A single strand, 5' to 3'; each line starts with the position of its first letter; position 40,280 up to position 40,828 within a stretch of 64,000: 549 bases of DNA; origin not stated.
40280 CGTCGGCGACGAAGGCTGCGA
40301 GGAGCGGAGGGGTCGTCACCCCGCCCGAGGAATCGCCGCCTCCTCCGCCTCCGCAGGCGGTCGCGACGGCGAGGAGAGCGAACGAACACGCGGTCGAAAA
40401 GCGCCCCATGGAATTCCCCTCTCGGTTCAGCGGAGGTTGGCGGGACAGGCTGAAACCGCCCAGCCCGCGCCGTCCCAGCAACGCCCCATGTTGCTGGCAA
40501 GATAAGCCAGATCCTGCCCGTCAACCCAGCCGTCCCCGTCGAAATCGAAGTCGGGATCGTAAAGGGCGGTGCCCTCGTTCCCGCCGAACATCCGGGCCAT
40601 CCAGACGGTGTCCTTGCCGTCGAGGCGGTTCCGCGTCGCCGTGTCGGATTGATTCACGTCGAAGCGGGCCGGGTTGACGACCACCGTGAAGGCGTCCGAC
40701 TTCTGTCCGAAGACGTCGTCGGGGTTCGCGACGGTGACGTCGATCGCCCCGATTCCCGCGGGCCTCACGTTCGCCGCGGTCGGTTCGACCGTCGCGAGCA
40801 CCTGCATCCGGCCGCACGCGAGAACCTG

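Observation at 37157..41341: Cohesin-dockerin pair co-transcribed with a two-component sigma-54 system: a candidate non-cellulosomal surface assembly and signalling module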

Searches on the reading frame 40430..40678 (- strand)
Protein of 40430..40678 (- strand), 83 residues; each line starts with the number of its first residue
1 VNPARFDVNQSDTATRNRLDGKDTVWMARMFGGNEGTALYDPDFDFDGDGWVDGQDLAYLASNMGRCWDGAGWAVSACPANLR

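Call 27: search_solved_structures(query=A3, max_evalue=10, show_alignments=4)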
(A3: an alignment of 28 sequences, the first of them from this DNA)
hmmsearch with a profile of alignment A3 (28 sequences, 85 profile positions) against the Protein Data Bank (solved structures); distinct sequences matched with E-value up to 10: 205 (the best 60 are shown).
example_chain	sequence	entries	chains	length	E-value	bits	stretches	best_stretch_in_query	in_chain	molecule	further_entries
2y3n_B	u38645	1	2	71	0.00018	24.6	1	17-70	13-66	CELLULOSOMAL FAMILY-48 PROCESSIVE GLYCOSIDE HYDROLASE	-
6daf_A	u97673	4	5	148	0.00027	24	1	8-66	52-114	Calmodulin-1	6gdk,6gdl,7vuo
9kui_C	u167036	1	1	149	0.0003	23.9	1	8-66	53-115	Calmodulin-1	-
9e5c_4x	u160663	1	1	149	0.00077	22.6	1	8-66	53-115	Calmodulin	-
8aht_A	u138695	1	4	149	0.00078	22.6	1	9-67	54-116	Calmodulin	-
1ahr_A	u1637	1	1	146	0.00087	22.4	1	8-66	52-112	CALMODULIN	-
1exr_A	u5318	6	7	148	0.0011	22.1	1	8-66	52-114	CALMODULIN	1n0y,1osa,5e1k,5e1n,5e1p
1clm_A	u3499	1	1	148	0.0011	22.1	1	8-66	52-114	CALMODULIN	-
4e53_A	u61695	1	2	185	0.0011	22.1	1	8-66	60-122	Calmodulin, Linker, IQ motif of Neuromodulin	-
9el6_C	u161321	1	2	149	0.0011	22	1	8-66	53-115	Calmodulin-1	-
1xfu_O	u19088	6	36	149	0.0012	22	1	8-66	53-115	Calmodulin 2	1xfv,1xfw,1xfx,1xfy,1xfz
8eow_E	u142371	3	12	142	0.0012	22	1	8-66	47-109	Calmodulin-1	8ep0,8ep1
2ix7_A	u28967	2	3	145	0.0012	22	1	8-66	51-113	CALMODULIN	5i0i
1cdl_A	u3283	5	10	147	0.0012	22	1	8-66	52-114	CALMODULIN | Calmodulin-1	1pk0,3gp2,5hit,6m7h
1a29_A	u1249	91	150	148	0.0012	22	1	8-66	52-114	CALMODULIN | Calmodulin-1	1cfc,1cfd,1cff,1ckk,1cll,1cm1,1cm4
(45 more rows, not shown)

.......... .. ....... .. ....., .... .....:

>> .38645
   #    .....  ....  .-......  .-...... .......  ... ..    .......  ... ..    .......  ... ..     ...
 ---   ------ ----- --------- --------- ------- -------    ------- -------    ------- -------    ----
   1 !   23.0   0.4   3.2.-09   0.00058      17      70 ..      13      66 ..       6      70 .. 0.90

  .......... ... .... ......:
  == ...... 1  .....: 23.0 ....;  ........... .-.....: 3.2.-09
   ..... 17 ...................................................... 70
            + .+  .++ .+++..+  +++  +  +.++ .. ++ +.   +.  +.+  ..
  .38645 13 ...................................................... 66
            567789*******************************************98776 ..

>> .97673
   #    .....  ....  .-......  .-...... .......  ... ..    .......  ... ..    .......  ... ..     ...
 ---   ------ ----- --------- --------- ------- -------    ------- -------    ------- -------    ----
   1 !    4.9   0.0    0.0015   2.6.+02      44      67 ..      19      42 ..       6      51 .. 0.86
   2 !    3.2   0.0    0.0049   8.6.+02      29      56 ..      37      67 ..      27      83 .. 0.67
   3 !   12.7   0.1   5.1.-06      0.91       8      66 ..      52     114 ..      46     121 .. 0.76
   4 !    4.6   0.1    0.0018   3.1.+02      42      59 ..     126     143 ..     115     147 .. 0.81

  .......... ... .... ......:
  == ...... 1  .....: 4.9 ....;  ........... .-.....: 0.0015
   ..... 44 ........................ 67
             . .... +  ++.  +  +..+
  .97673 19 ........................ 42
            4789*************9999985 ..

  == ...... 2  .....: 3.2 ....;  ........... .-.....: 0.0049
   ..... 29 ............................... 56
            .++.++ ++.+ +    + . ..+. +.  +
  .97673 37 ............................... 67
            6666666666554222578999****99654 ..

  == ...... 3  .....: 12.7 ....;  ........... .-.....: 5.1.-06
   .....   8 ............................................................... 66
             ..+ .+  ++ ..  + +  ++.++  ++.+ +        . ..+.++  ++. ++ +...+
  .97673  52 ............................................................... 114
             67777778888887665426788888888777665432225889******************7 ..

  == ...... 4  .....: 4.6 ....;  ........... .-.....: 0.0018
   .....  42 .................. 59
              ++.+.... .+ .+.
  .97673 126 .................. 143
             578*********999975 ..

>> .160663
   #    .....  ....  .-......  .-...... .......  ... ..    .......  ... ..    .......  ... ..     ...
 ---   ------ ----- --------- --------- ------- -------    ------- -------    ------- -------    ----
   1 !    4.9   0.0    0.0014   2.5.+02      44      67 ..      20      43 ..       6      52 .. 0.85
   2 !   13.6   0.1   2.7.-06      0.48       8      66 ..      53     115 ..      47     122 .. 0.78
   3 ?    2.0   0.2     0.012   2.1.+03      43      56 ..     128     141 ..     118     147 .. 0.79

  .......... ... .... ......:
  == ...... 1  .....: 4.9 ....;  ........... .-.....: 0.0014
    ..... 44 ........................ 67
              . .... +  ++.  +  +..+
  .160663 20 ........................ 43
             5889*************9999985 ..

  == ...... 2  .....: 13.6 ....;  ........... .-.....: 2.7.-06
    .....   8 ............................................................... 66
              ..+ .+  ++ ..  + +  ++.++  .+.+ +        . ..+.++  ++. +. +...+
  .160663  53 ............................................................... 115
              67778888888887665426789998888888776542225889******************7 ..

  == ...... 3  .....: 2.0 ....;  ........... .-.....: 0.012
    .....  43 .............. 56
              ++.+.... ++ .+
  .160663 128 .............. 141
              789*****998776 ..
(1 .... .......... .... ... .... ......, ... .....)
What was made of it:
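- On Dockerin type I (PF00404): The best PDB hit of the profile is dockerin 2y3n_B (E 1.8e-4) (call 27).
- For the dockerin, the A-family C-terminal profile has a dockerin as its best PDB hit (2y3n_B, E 1.8e-4, ungapped over 54 residues spanning both segments) (call 27). Calmodulin-type EF-hands score nearly as well as dockerins against the profile (call 27).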

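Call 28: search_protein_families(library=pfam, alignment_id=A3, max_evalue=10)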
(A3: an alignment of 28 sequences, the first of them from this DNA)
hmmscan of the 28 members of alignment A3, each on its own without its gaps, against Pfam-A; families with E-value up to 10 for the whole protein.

A. member 1, seq(83 aa): 5 families
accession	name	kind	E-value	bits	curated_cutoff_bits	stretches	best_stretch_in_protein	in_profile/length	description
PF13405.12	EF-hand_6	-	0.022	14.9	25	1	44-65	9-30/30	EF-hand domain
PF17101.10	Stealth_CR1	-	0.031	14.4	27.2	1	51-62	9-20/29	Stealth protein CR1, conserved region 1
PF10708.14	DUF2510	-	0.049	13.8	24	1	65-74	14-23/35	Protein of unknown function (DUF2510)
PF00404.24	Dockerin_1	-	0.12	13.1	22.9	1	43-61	35-53/57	Dockerin type I domain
PF13499.12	EF-hand_7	-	0.19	12.5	30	1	44-61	11-29/67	EF-hand domain pair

B. families by the number of members that match (of 28 scanned): 9 families
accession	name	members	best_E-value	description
PF00404.24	Dockerin_1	24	0.00024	Dockerin type I domain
PF13405.12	EF-hand_6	16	0.012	EF-hand domain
PF17101.10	Stealth_CR1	8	0.004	Stealth protein CR1, conserved region 1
PF13499.12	EF-hand_7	7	0.021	EF-hand domain pair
PF10708.14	DUF2510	5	0.0018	Protein of unknown function (DUF2510)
PF00036.39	EF-hand_1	2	0.0027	EF hand domain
PF13202.12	EF-hand_5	2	0.049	EF hand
PF22807.2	TrAA12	1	0.026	TrAA12-like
PF20462.4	DUF6715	1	0.096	Domain of unknown function (DUF6715)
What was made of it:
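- Checked: The window's own dockerin does not reach Pfam's threshold (13.1 bits against GA 22.9, call 28).
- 24 of 28 family members touch PF00404 (call 28). The window's dockerin is below Pfam's threshold (13.1 against 22.9 bits, call 28).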

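Call 37: search_protein_representatives(alignment_id=A3)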
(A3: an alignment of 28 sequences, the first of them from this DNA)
Query: 28 sequences, 85 profile positions. Proteins with E-value up to 0.001 (for the whole library): 1366; up to 1e-10: 91; up to 1e-30: 9. The best 150 are listed.
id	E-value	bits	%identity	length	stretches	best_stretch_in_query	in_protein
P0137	2.5e-36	139.6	-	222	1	1-85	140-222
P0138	5.2e-36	138.6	-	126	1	1-85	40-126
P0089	2.9e-35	136.2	-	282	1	1-81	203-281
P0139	4.0e-35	135.7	-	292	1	1-85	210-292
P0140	9.5e-34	131.3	-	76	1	8-85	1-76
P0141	3.1e-33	129.7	-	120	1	1-82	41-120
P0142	4.5e-33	129.1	-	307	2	1-82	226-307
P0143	2.0e-31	123.9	-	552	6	16-67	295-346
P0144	5.4e-31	122.5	-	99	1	1-81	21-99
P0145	4.5e-30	119.5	-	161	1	1-82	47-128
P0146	6.9e-30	118.9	-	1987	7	14-64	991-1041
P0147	7.7e-30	118.8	-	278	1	1-81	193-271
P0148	3.9e-28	113.3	-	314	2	36-83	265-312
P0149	1.5e-27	111.5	-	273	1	1-80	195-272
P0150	1.3e-24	102.1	-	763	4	17-75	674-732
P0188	1.1e-15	73.4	-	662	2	12-65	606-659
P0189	1.6e-15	72.9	-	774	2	17-66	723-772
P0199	2.9e-13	65.6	-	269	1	12-66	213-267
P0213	1.0e-11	60.7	-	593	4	14-65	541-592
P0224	8.2e-11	57.8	-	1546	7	21-66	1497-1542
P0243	8.2e-10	54.6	-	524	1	10-67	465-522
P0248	1.4e-09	53.8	-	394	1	12-66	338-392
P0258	2.4e-09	53.1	-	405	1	14-66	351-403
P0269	4.3e-09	52.3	-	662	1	11-67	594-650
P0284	8.2e-09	51.4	-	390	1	15-66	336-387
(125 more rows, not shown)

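Call 38: search_protein_families(library=pfam, proteins=[P0188, P0189, P0213, P0224, P0243, P0248, P0258, P0269, P0284, P0199], max_evalue=0.001)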
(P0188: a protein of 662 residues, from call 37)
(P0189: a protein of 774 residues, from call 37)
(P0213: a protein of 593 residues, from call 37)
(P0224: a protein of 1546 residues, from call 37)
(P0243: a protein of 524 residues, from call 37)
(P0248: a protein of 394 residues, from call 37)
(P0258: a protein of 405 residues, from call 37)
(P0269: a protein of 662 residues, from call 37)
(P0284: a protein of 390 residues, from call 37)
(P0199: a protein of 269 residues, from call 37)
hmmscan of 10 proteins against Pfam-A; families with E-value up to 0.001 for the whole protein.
P0188 (662 aa): 6 families
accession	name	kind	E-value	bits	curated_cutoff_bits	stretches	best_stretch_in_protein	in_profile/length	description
PF13517.12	FG-GAP_3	-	9.6e-27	93.8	26.9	4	153-213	1-61/61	FG-GAP-like repeat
PF01839.29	FG-GAP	-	6.6e-10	39.1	22.1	1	146-184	2-34/37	FG-GAP repeat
PF00404.24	Dockerin_1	-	8e-09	36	22.9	1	235-283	2-51/57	Dockerin type I domain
PF22544.2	HYDIN_VesB_CFA65-like_Ig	-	1.3e-06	29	25.5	1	460-553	6-99/100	HYDIN/CFA65/VesB-like, Ig-like domain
PF12371.14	TMEM131_like_N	-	8.1e-06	26.4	28.8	1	460-537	4-82/84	Transmembrane protein 131-like N-terminal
PF00963.24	Cohesin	-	2.5e-05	24.9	24.1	1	322-442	14-136/139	Cohesin domain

P0189 (774 aa): 8 families
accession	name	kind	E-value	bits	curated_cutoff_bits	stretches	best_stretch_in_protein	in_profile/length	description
PF18911.6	PKD_4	-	1.7e-56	188.7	27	4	622-710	3-82/85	PKD domain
PF00801.26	PKD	-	6.3e-49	164.3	23.5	4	636-706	13-76/80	PKD domain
PF00404.24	Dockerin_1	-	1.7e-21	76.6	22.9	2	717-770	2-56/57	Dockerin type I domain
PF22352.2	K319L-like_PKD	-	8.1e-11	42.2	27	0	657-708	26-81/84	K319L-like, PKD domain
PF18981.6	InlK_D3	-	8.2e-08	32.7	25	0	684-708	47-71/75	Internalin K domain (D3/D4)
PF05345.18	He_PIG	-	7.1e-07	30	24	0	414-442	67-95/96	Putative Ig domain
PF16967.11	TcfC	-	0.00027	20.9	29.4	0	686-709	43-66/68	E-set like domain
PF13499.12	EF-hand_7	-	0.00076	20.2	30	0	449-493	12-61/67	EF-hand domain pair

P0213 (593 aa): 8 families
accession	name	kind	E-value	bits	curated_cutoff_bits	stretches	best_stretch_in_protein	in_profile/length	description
PF13517.12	FG-GAP_3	-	1.6e-43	147.5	26.9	5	71-128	1-60/61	FG-GAP-like repeat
PF01839.29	FG-GAP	-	1.7e-26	92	22.1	2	68-84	6-22/37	FG-GAP repeat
PF00404.24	Dockerin_1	-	8.2e-26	90.4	22.9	3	539-587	3-52/57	Dockerin type I domain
PF13202.12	EF-hand_5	-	2.7e-06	27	25.9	0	572-584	9-21/25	EF hand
PF13499.12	EF-hand_7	-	4.7e-06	27.3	30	0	538-587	11-65/67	EF-hand domain pair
PF16743.10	PliI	-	3.8e-05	23.8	27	0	68-88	63-83/123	Periplasmic lysozyme inhibitor of I-type lysozyme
PF00036.39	EF-hand_1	-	0.0005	19.9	25.4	0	571-585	9-23/29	EF hand domain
PF12256.14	TcdB_toxin_midN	-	0.00051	19.8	24.8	0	259-290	20-51/181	Insecticide toxin TcdB middle/N-terminal region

P0224 (1546 aa): 2 families
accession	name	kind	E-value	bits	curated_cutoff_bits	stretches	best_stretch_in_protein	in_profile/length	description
PF00404.24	Dockerin_1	-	6.3e-30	103.6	22.9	5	1254-1301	3-51/57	Dockerin type I domain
PF17072.10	Spike_torovirin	-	0.00016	20.3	35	1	516-567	903-954/1272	Torovirinae spike glycoprotein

P0243 (524 aa): 1 family
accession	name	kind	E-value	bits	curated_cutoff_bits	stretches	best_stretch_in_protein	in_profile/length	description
PF00404.24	Dockerin_1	-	2.2e-05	25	22.9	1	467-516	3-53/57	Dockerin type I domain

P0248 (394 aa): 3 families
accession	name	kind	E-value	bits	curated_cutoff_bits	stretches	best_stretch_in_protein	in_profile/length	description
PF13472.12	Lipase_GDSL_2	-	5.7e-25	89.3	32.9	1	37-217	1-178/178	GDSL-like Lipase/Acylhydrolase family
PF00657.28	Lipase_GDSL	-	1e-10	42.6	23.6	1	35-220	1-206/208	GDSL-like Lipase/Acylhydrolase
PF00404.24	Dockerin_1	-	2.1e-07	31.4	22.9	1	337-386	2-52/57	Dockerin type I domain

P0258 (405 aa): 3 families
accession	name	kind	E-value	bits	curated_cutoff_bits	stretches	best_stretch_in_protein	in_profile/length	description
PF13472.12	Lipase_GDSL_2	-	4.5e-24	86.4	32.9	1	54-227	1-178/178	GDSL-like Lipase/Acylhydrolase family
PF00657.28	Lipase_GDSL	-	3.8e-10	40.7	23.6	1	52-151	1-116/208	GDSL-like Lipase/Acylhydrolase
PF00404.24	Dockerin_1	-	1.1e-06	29.1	22.9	1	348-398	2-53/57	Dockerin type I domain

P0269 (662 aa): 1 family
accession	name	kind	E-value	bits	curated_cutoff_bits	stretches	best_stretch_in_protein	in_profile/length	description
PF00082.27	Peptidase_S8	-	1.8e-42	146.1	21.8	2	148-309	1-168/288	Subtilase family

P0284 (390 aa): 3 families
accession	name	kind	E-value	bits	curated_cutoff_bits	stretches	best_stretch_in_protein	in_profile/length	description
PF13472.12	Lipase_GDSL_2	-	2.7e-20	74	32.9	1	28-203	1-178/178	GDSL-like Lipase/Acylhydrolase family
PF00404.24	Dockerin_1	-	2.5e-07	31.2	22.9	1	332-382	2-53/57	Dockerin type I domain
PF00657.28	Lipase_GDSL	-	4.8e-07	30.6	23.6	1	28-206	3-206/208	GDSL-like Lipase/Acylhydrolase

P0199 (269 aa): 2 families
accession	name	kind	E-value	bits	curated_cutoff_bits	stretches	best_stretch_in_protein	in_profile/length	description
PF00041.27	fn3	-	4.4e-07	30.5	25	1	35-102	14-80/84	Fibronectin type III domain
PF08504.16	RunxI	-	0.00072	20.4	27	0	45-73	8-36/93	Runx inhibition domain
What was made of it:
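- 40427..41263 (-): Gene A, a secreted protein of 278 aa. Signal peptide aa 1-27; fn3 aa 26-99 (41188-40967); Ig/IPT-like domain aa 100-195 (40966-40679); dockerin-like domain with a Cys-loop tail aa 196-278 (40678-40430). Dockerin evidence is in calls 27, 28, 37 and 38.
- On Dockerin type I (PF00404): The profile finds proteins whose matched C-terminal stretch passes Pfam Dockerin_1, namely P0189, P0213, P0243, P0248, P0258 and P0284, at E 1e-9 to 1e-15 (calls 37, 38).
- The same profile retrieves, at E 1e-9 to 1e-15 in 1.84 billion proteins, C-terminal modules that pass Pfam Dockerin_1 (calls 37, 38). Non-cellulosomal dockerins on lipases, proteases, and PKD and FG-GAP proteins are common in the database (calls 37, 38). 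Profile searches link A's tail to true dockerins (calls 37, 38).
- Tried and rejected: I therefore moved to an isolated-domain scan and profile searches (calls 27, 28, 37, 38).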
